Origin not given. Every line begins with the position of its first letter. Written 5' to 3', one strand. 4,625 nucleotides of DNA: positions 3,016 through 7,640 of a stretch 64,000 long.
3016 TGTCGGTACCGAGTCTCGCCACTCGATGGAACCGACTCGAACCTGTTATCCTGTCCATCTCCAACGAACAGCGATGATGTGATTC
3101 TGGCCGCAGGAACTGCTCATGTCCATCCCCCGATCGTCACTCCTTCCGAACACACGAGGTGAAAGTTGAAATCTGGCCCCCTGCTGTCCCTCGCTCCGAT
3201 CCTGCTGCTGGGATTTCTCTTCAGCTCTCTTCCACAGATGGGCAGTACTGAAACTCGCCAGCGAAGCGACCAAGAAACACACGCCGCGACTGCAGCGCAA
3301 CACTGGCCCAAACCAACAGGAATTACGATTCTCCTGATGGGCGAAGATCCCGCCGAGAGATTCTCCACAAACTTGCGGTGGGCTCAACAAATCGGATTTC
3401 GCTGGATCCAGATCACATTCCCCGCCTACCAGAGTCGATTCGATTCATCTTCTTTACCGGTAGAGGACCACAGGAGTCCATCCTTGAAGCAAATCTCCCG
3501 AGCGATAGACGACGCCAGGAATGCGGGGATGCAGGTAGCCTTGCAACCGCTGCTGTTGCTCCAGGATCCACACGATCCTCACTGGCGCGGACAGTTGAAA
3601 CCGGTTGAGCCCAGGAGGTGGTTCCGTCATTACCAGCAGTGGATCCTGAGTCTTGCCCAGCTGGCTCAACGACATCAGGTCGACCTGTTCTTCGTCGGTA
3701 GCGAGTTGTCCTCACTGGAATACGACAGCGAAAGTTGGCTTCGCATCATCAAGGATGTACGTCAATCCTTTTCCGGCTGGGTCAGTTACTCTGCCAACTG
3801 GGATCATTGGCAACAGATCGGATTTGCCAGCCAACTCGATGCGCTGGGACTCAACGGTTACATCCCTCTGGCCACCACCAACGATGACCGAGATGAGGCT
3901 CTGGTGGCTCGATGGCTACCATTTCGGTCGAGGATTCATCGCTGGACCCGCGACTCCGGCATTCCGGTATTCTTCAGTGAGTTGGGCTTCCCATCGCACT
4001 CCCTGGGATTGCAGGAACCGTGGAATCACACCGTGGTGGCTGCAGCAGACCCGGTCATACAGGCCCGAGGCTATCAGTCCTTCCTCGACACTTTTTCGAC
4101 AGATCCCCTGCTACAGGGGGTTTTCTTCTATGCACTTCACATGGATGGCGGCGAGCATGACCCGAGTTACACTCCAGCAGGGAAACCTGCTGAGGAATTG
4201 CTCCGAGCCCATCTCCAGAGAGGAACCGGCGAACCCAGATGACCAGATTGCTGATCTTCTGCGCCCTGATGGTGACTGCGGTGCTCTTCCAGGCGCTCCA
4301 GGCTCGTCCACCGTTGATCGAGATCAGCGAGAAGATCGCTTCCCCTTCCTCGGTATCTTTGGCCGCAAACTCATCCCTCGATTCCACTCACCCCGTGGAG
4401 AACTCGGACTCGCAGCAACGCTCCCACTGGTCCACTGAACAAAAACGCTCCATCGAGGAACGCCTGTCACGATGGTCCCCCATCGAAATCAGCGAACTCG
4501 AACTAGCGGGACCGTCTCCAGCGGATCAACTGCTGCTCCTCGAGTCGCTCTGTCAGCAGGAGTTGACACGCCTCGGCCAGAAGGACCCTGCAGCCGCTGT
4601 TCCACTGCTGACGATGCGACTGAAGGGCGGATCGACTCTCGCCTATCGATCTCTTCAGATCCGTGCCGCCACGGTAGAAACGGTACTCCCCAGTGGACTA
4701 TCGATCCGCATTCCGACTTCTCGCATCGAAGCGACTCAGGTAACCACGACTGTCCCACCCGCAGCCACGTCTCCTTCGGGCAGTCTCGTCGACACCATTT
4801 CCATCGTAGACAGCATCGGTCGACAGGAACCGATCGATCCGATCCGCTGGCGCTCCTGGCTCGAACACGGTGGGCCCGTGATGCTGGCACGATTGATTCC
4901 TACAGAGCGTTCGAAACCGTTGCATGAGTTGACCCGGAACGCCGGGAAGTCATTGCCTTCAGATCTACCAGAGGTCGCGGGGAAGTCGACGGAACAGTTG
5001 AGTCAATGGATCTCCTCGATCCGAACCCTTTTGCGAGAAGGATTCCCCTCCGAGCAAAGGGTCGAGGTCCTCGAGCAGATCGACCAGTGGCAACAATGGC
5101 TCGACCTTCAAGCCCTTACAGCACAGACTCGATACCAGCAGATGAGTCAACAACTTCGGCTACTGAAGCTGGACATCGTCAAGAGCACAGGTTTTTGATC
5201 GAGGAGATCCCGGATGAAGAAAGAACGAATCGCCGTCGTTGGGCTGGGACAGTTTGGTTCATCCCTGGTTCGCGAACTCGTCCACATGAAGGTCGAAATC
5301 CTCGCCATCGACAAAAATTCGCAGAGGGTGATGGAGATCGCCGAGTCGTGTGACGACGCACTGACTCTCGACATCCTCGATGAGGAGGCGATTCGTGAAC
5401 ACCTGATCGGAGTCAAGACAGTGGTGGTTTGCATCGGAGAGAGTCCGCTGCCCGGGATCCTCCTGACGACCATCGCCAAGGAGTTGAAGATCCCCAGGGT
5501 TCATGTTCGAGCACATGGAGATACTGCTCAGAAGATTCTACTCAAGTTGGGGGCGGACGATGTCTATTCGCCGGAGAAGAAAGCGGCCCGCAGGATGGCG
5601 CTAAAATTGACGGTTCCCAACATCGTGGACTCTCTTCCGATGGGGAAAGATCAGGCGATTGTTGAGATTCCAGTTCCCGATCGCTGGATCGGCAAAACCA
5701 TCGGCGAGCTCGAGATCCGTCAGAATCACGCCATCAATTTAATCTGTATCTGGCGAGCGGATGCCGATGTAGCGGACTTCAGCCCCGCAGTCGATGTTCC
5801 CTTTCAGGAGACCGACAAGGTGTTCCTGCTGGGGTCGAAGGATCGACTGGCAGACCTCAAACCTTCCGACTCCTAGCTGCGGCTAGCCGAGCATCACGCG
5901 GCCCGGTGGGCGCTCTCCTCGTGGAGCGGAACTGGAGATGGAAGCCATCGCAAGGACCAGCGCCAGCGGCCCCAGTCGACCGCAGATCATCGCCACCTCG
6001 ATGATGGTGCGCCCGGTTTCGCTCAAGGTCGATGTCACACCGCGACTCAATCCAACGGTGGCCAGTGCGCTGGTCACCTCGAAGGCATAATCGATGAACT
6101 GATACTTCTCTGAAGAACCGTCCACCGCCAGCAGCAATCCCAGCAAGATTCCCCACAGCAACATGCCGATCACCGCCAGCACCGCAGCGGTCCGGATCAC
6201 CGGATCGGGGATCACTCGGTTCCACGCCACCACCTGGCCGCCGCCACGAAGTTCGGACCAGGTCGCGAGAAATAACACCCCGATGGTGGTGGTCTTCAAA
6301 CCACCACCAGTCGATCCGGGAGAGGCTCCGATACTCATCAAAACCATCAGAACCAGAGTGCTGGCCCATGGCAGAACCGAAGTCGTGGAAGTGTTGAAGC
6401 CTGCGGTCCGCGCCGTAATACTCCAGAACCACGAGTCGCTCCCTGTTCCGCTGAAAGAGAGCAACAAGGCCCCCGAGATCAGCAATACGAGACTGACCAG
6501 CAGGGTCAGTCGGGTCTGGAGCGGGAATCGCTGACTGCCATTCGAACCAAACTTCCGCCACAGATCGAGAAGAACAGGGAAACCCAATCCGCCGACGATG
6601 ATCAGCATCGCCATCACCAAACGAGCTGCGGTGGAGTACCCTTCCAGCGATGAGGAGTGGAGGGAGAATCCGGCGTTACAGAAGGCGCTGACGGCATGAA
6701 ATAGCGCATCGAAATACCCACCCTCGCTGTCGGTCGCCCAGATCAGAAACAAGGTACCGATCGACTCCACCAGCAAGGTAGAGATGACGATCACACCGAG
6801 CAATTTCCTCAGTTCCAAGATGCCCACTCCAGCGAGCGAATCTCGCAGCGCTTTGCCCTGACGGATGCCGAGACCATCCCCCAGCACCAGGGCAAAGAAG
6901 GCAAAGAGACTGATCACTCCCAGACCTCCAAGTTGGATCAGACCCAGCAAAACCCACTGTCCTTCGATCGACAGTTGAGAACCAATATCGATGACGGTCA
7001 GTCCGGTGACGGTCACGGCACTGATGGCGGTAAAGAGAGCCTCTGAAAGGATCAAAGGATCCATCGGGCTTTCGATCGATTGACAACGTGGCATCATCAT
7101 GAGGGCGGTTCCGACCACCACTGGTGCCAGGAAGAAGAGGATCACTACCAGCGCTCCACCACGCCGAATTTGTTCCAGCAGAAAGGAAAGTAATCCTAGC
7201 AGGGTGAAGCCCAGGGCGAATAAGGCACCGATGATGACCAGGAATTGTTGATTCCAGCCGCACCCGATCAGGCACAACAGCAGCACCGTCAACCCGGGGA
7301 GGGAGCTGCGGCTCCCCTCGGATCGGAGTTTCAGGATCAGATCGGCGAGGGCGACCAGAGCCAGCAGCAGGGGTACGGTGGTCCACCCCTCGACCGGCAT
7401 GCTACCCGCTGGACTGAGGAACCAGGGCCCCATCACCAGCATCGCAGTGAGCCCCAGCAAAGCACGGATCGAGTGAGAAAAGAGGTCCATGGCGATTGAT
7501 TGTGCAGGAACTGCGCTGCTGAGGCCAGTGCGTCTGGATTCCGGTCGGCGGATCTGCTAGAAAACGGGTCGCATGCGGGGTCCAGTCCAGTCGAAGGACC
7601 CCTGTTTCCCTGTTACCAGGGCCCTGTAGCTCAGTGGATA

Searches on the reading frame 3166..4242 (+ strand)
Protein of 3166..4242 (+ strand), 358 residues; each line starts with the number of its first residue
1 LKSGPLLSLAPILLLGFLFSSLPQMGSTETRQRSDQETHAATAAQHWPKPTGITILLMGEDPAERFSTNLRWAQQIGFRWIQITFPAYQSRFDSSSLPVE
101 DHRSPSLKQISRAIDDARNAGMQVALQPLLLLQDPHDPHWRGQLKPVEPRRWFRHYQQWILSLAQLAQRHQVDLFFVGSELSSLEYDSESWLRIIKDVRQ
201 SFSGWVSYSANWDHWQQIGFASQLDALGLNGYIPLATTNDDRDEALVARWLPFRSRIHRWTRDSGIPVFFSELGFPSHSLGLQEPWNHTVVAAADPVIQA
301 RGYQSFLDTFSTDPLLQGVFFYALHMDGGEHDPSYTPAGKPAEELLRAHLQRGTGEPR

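Call 54: search_protein_families(library=pfam, proteins=[window:3166-4242:+], max_evalue=0.0001)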
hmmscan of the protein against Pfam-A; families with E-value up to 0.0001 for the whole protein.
window:3166-4242:+ (358 aa): 1 family
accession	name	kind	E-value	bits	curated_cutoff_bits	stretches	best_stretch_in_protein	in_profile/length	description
PF22612.2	GH113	-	2.3e-38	132.7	27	1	69-322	20-266/289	Glycoside Hydrolase Family 113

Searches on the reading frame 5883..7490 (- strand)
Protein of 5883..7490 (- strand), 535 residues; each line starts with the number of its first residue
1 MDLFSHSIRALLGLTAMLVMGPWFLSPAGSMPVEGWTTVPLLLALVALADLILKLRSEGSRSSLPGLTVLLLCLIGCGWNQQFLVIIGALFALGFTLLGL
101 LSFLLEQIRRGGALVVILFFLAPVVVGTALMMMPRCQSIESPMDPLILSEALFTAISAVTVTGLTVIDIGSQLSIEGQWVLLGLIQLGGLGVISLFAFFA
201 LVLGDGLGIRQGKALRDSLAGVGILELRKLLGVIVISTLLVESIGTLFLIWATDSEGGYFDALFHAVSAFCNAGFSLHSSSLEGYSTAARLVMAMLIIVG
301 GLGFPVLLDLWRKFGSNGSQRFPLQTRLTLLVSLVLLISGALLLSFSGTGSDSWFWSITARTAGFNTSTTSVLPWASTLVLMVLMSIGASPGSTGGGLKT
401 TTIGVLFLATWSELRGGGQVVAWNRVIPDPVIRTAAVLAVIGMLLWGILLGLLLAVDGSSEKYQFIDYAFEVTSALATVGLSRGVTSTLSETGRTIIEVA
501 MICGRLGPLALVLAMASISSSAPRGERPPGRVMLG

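Call 11: search_protein_families(library=pfam, proteins=[window:5883-7490:-], max_evalue=0.0001)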
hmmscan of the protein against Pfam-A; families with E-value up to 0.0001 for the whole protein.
window:5883-7490:- (535 aa): 1 family
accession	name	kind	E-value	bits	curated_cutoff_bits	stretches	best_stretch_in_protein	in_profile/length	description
PF02386.22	TrkH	-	2.9e-51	174.9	27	2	143-338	63-275/502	Cation transport protein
